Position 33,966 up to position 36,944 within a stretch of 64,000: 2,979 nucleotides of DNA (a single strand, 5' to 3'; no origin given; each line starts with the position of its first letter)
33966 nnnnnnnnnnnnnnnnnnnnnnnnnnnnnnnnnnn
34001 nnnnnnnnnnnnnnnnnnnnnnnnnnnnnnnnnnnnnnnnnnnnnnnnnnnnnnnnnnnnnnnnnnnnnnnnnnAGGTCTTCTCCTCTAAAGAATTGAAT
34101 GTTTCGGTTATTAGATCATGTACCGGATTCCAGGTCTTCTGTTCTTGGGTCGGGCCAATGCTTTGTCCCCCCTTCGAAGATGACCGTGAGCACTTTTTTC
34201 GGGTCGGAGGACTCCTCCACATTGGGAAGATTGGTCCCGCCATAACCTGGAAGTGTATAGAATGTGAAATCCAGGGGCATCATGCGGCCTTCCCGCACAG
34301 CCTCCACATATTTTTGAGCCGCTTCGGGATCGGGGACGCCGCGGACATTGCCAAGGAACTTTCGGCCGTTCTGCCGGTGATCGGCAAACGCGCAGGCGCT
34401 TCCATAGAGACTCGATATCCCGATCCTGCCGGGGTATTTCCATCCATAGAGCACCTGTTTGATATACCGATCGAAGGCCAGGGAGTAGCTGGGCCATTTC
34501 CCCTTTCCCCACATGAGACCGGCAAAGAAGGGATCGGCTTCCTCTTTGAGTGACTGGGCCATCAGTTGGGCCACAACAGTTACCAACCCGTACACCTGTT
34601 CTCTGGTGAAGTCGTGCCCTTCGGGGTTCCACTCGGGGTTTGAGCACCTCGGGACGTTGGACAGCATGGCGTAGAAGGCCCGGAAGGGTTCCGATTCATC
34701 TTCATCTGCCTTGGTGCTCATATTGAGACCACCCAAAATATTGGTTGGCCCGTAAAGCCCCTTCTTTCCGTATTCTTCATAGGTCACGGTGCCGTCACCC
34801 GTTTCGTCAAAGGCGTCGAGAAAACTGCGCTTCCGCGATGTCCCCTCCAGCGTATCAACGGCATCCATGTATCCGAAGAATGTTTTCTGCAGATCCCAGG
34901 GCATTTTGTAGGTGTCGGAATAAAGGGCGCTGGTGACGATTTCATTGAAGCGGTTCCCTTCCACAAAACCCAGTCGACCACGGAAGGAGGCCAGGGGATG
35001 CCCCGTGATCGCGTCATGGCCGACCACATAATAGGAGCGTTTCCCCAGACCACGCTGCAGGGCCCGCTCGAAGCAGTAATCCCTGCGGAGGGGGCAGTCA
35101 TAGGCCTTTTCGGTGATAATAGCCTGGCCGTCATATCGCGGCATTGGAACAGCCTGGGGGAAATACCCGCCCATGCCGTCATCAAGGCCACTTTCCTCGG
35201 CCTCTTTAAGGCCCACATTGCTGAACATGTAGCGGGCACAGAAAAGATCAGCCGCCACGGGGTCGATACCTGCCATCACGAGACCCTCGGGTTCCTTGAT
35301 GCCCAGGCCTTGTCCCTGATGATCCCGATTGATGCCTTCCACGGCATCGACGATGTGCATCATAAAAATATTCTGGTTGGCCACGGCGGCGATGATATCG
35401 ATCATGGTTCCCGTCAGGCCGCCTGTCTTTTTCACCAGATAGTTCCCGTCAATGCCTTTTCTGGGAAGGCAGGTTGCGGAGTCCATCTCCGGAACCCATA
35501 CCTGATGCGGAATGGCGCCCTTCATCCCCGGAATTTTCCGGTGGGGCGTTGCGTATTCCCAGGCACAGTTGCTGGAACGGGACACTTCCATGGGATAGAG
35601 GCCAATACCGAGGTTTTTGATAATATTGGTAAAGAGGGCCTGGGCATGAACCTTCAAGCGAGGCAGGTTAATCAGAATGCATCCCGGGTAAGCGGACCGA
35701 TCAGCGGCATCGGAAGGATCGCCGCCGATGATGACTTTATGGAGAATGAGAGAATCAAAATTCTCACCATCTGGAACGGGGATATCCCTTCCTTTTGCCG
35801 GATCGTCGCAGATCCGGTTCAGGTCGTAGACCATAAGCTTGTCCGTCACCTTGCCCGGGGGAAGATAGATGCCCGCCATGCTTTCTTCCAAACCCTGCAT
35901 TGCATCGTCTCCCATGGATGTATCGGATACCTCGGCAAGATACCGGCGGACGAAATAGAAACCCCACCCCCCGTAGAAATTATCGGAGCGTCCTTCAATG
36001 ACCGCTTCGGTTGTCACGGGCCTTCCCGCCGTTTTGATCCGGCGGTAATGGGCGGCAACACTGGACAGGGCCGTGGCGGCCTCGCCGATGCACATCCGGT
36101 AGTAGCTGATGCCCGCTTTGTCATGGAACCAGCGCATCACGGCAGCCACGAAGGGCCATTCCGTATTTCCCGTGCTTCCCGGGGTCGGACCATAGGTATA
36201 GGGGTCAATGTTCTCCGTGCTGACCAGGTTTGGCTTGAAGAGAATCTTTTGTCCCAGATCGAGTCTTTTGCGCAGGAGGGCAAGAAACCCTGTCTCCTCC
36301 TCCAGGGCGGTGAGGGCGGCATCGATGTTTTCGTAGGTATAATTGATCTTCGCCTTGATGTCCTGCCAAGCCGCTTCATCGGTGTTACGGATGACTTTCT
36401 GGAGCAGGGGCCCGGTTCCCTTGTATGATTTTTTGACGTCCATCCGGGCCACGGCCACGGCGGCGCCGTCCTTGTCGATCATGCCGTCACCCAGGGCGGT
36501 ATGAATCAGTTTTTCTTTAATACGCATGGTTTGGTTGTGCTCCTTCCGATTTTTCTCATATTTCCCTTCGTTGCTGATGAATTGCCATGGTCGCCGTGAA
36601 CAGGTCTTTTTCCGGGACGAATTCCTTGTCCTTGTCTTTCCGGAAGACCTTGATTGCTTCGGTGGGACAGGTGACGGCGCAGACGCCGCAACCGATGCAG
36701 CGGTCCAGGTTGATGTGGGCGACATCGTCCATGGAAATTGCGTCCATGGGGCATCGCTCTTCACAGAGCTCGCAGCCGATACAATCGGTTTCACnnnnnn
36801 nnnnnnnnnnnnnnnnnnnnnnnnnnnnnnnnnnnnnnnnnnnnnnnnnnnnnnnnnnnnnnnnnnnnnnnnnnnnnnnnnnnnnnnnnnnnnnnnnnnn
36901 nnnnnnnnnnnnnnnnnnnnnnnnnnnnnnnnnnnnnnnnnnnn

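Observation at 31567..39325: TetR-headed operon of uncharacterised redox proteins built around a double-length DUF362 protein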

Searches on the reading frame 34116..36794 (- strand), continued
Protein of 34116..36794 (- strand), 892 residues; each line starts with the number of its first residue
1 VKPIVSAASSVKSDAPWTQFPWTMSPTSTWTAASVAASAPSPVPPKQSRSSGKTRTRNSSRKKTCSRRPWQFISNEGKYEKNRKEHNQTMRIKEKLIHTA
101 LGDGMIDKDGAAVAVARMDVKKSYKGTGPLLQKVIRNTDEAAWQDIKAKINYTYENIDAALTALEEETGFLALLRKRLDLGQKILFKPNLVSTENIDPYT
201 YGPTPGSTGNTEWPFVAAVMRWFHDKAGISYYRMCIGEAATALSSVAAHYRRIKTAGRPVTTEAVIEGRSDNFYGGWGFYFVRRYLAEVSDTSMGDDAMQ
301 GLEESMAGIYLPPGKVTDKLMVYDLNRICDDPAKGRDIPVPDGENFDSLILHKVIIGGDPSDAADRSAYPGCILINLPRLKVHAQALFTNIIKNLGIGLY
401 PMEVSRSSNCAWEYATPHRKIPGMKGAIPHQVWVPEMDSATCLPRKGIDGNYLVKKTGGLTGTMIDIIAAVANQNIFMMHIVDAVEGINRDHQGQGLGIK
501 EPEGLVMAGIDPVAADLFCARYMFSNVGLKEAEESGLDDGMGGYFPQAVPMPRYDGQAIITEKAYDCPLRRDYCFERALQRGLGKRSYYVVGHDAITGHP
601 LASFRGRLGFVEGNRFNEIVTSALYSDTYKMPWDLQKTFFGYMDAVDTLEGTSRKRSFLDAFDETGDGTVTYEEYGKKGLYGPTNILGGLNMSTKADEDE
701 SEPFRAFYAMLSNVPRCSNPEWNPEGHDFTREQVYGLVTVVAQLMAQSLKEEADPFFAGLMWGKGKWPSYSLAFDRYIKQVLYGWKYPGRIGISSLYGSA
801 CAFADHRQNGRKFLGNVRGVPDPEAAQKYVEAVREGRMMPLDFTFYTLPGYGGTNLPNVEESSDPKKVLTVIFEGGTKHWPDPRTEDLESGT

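Call 59: find_encoding_contigs(protein=P0016, flank=6000, max_places=1)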
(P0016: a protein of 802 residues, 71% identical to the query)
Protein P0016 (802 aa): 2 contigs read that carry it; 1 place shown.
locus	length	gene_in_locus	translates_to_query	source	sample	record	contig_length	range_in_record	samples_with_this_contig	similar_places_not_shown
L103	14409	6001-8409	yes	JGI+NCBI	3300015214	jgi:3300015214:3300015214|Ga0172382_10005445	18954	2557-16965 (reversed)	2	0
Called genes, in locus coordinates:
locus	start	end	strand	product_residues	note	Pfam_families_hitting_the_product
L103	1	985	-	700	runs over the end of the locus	PF04851:ResIII, PF00270:DEAD, PF22527:DEXQc_Suv3 (weak), PF00271:Helicase_C (faint), PF08148:DSHCT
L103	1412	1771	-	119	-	-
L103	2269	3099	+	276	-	PF01261:AP_endonuc_2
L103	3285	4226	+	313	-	PF00528:BPD_transp_1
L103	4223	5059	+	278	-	PF12911:OppC_N, PF00528:BPD_transp_1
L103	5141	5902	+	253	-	PF01026:TatD_DNase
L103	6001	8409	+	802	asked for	PF04015:DUF362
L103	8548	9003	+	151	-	PF00582:Usp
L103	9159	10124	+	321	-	PF08279:HTH_11, PF13412:HTH_24 (faint), PF03099:BPL_LplA_LipB, PF16917:BPL_LplA_LipB_2, PF02237:BPL_C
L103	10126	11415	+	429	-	PF00202:Aminotran_3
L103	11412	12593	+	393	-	PF00155:Aminotran_1_2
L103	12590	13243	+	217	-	PF13500:AAA_26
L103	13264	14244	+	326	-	PF04055:Radical_SAM, PF06968:BATS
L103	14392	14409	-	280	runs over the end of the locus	PF12760:Zn_ribbon_IS1595 (weak)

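Call 66: search_solved_structures(query=A1, max_evalue=10, show_alignments=5)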
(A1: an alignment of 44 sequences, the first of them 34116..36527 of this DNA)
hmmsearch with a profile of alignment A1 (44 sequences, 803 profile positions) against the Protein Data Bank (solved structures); distinct sequences matched with E-value up to 10: 1.
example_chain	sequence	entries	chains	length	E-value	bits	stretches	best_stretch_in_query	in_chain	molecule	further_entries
4y6c_A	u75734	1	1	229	1.1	10.3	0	600-655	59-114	ANSERINA PUTATIVE KINESIN LIGHT chain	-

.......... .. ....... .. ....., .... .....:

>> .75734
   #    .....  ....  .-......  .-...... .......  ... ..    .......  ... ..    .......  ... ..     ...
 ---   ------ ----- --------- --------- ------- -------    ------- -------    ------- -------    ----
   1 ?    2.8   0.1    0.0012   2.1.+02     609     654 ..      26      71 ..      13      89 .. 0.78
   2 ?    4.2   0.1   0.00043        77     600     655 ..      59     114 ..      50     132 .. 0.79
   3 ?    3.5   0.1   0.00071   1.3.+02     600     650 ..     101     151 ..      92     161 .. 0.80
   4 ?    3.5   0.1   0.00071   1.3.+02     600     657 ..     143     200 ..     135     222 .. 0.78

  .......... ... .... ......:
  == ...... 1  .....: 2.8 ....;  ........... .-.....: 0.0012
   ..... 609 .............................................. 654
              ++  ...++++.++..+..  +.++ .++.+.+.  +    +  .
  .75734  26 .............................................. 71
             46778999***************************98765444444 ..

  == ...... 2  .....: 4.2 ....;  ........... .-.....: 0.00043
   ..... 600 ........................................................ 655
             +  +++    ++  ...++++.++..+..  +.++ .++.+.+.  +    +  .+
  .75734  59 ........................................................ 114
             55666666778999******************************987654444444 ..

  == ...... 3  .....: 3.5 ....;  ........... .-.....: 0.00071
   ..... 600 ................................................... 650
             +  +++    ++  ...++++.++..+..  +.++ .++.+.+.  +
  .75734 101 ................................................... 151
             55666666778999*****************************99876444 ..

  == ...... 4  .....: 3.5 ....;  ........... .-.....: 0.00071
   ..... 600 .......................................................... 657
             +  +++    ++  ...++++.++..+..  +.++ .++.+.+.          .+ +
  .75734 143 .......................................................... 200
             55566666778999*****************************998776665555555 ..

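Call 78: find_encoding_contigs(protein=P0038, flank=5000, max_places=1)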
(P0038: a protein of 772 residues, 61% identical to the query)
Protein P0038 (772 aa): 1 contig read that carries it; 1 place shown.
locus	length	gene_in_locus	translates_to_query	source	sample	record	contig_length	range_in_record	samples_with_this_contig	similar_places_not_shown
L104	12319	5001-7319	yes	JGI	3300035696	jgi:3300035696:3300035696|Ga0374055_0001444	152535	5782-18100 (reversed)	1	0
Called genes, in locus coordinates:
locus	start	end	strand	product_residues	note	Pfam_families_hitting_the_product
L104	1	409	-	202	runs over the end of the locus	PF00510:COX3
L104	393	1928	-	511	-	PF00115:COX1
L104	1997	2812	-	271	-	PF02630:SCO1-SenC (weak)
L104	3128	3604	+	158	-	PF13442:Cytochrome_CBB3, PF00034:Cytochrom_C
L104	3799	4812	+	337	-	PF03150:CCP_MauG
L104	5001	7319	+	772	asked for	PF04015:DUF362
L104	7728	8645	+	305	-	PF03009:GDPD (faint), PF27711:SMase_D_PLipase_D, PF13653:GDPD_2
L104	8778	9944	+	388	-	PF07690:MFS_1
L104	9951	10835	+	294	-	PF00753:Lactamase_B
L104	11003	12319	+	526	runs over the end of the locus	PF01590:GAF, PF13185:GAF_2, PF07728:AAA_5 (faint), PF00158:Sigma54_activat, PF14532:Sigma54_activ_2, PF25601:AAA_lid_14, PF02954:HTH_8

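Call 79: find_encoding_contigs(protein=P0042, flank=5000, max_places=1)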
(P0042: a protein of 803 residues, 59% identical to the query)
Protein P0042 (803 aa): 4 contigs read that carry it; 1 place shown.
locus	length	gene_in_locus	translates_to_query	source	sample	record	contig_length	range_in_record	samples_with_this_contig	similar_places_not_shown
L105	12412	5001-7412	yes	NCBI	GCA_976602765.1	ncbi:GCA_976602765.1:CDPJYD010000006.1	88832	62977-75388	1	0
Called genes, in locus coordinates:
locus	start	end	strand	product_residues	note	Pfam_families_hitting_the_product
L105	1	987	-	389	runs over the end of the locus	PF00465:Fe-ADH, PF13685:Fe-ADH_2, PF25137:ADH_Fe_C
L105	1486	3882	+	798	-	PF02901:PFL-like, PF01228:Gly_radical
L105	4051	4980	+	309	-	PF13353:Fer4_12, PF14697:Fer4_21 (faint), PF04055:Radical_SAM, PF13237:Fer4_10, PF00037:Fer4 (weak), PF12838:Fer4_7, PF13187:Fer4_9, PF00037:Fer4 (weak), +5 more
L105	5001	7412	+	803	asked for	PF04015:DUF362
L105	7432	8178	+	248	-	PF00378:ECH_1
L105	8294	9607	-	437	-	PF00155:Aminotran_1_2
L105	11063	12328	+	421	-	PF13433:Peripla_BP_5 (faint), PF13458:Peripla_BP_6, PF01094:ANF_receptor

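Call 80: find_encoding_contigs(protein=P0060, flank=5000, max_places=1)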
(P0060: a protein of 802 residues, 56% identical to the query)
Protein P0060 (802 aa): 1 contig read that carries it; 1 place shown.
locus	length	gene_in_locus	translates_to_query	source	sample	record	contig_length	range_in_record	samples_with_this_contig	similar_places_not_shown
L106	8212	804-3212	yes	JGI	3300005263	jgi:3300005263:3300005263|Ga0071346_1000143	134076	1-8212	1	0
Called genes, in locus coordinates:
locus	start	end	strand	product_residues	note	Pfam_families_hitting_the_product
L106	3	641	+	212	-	?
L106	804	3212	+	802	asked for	PF04015:DUF362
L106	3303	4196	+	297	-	PF02737:3HCDH_N, PF00725:3HCDH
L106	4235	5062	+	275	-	PF00378:ECH_1, PF16113:ECH_2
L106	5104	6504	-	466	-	PF07228:SpoIIE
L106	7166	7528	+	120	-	-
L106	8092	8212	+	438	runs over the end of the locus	PF07994:NAD_binding_5, PF01658:Inos-1-P_synth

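Call 107: search_protein_representatives(alignment_id=A1)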
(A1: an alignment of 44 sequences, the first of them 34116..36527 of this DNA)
Query: 44 sequences, 803 profile positions. Proteins with E-value up to 0.001 (for the whole library): 377; up to 1e-10: 268; up to 1e-30: 133. The best 150 are listed.
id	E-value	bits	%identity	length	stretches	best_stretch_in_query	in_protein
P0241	0.0e+00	1248.7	-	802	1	4-795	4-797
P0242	0.0e+00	1020.9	-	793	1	4-794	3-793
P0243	1.5e-284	962.5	-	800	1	4-793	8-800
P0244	9.5e-278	940.0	-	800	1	7-793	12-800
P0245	4.4e-263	891.5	-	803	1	7-799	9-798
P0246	2.0e-261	886.0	-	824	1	8-794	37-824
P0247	1.1e-250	850.5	-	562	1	233-794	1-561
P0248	2.8e-230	782.9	-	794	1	17-788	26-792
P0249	1.7e-216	737.4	-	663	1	146-799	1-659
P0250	3.9e-211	719.7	-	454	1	9-440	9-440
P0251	1.7e-200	684.5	-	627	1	178-797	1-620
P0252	3.3e-197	673.6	-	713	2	17-289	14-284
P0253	8.2e-187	639.2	-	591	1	84-677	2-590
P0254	2.9e-169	581.2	-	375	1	3-368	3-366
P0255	1.5e-168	578.8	-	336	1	128-456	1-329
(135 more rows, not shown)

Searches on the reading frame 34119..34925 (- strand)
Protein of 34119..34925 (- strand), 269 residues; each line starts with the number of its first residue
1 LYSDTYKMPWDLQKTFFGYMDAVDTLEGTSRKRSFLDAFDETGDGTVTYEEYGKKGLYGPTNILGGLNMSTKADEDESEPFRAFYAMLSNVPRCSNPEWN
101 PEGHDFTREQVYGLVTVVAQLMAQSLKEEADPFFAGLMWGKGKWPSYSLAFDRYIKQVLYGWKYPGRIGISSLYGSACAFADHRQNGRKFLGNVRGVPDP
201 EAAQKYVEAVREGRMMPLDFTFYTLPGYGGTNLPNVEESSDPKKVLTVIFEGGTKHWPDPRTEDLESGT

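Call 90: search_protein_families(library=pfam, proteins=[window:34119-34925:-], max_evalue=5)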
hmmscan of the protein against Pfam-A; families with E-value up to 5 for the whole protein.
window:34119-34925:- (269 aa): 3 families
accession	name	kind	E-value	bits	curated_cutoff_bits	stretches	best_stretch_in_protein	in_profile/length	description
PF13499.12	EF-hand_7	-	0.046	14.5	30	1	33-52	43-62/67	EF-hand domain pair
PF00036.39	EF-hand_1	-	0.074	13.1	25.4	1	36-52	6-22/29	EF hand domain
PF13202.12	EF-hand_5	-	0.095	12.7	25.9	1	35-53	4-22/25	EF hand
